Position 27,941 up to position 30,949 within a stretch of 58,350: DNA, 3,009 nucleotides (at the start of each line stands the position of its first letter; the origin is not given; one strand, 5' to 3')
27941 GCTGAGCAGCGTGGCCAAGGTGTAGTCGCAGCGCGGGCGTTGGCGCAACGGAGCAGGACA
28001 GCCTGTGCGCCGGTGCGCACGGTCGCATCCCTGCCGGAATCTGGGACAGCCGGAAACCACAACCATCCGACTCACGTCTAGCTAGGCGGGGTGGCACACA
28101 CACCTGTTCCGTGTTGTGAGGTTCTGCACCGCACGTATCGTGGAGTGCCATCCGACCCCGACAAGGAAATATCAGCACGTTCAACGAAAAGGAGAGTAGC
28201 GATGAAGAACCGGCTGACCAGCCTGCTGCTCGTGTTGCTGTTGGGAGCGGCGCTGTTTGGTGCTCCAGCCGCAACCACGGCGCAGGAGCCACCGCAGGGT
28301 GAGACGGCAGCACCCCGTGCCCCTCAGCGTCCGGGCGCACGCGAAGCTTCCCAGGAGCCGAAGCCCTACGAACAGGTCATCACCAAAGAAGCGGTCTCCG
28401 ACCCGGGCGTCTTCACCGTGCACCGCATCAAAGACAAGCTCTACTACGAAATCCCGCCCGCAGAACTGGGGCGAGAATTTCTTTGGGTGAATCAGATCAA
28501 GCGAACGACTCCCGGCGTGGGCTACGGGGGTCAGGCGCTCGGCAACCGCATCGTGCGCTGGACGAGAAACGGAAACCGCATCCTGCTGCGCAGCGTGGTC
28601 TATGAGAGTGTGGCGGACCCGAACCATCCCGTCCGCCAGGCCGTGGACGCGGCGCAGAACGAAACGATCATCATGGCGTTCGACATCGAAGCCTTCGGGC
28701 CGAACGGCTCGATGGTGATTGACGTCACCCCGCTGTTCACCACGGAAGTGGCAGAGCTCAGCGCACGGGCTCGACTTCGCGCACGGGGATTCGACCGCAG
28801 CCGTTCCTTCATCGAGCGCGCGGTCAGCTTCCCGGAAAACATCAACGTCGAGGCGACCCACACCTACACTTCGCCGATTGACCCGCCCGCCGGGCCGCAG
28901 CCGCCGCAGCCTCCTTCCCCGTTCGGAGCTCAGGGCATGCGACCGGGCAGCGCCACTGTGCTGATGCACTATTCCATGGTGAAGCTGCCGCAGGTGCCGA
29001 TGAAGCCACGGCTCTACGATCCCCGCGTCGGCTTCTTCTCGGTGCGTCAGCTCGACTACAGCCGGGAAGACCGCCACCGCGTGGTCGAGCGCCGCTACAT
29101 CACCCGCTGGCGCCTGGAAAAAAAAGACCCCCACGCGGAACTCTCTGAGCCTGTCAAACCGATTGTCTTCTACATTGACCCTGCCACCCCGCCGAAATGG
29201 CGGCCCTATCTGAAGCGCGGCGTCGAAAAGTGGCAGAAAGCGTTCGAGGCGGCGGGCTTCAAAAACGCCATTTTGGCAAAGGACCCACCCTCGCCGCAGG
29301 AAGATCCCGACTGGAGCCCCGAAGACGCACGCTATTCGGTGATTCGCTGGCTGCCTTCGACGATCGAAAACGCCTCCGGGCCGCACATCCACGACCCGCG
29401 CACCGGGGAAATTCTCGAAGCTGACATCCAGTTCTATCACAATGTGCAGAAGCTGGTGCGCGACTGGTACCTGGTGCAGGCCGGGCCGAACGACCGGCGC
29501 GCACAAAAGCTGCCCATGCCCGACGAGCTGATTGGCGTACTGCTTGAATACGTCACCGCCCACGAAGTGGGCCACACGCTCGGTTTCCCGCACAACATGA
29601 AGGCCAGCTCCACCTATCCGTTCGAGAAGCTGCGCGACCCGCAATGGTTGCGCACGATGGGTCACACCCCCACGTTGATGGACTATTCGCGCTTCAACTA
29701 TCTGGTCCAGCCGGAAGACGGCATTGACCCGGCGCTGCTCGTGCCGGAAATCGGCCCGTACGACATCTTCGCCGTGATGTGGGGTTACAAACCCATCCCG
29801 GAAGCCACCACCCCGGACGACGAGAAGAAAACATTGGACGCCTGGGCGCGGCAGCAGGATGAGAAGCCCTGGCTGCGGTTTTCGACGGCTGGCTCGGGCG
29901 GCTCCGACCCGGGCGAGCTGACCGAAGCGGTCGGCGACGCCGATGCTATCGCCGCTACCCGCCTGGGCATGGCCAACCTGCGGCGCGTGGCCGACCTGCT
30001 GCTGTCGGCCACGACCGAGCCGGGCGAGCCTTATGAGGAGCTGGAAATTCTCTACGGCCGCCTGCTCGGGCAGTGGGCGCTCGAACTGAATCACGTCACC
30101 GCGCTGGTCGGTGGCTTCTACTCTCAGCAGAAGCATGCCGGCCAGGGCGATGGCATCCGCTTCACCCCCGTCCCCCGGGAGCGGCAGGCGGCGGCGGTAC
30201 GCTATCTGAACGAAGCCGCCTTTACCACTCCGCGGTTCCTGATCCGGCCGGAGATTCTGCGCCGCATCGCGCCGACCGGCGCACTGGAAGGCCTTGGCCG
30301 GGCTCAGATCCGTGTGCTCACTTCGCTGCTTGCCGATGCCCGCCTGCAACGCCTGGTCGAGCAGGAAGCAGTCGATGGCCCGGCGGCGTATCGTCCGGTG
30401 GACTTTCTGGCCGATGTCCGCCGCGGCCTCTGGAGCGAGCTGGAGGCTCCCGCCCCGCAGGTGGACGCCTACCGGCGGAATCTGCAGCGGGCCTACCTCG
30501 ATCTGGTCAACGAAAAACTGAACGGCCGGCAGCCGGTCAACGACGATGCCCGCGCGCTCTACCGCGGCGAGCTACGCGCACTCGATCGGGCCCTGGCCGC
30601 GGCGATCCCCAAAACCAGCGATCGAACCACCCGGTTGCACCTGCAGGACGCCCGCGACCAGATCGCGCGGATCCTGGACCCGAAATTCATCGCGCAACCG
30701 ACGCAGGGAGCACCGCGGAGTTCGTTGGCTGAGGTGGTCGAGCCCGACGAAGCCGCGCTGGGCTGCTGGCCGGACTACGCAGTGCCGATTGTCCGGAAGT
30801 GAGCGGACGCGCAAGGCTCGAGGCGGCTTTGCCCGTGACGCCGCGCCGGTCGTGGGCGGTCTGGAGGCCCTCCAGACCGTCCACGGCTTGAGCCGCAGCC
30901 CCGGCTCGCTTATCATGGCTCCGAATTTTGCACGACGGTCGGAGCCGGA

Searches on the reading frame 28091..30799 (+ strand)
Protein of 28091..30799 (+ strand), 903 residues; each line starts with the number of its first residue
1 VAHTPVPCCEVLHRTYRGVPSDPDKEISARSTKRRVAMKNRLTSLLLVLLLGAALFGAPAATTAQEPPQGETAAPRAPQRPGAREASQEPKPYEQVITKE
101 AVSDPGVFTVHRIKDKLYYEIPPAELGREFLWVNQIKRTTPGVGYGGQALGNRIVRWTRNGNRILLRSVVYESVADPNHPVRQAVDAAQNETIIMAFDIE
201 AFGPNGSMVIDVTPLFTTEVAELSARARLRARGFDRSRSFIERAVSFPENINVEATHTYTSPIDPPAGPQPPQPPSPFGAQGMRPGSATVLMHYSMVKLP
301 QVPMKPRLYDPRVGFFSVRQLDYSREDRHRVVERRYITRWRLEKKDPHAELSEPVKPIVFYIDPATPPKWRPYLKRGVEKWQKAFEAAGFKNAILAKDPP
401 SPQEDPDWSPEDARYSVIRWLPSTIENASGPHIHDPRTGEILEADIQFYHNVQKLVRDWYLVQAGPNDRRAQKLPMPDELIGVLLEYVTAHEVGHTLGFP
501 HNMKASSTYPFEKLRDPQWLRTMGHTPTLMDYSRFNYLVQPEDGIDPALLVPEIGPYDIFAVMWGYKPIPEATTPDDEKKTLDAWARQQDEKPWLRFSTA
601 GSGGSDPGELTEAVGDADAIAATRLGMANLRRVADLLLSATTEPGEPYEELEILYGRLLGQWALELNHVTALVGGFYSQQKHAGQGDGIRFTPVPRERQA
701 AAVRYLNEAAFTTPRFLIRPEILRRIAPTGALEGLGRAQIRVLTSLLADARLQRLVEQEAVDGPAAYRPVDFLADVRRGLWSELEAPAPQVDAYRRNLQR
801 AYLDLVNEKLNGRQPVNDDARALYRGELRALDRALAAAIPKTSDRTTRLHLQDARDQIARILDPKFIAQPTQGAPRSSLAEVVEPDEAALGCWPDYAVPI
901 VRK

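Call 57: search_protein_families(library=pfam, proteins=[window:28091-30799:+], max_evalue=0.00001)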
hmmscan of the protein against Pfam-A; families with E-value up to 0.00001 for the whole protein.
window:28091-30799:+ (903 aa): 3 families
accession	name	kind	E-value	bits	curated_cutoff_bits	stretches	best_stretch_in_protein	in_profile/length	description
PF16313.11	DUF4953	-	5.7e-100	335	24.2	1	475-785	3-314/316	Met-zincin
PF17148.9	DUF5117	-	1.3e-49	169.1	27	1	147-345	1-189/189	Domain of unknown function (DUF5117)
PF17162.9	DUF5118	-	1.8e-18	66.4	27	1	90-139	1-50/50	Domain of unknown function (DUF5118)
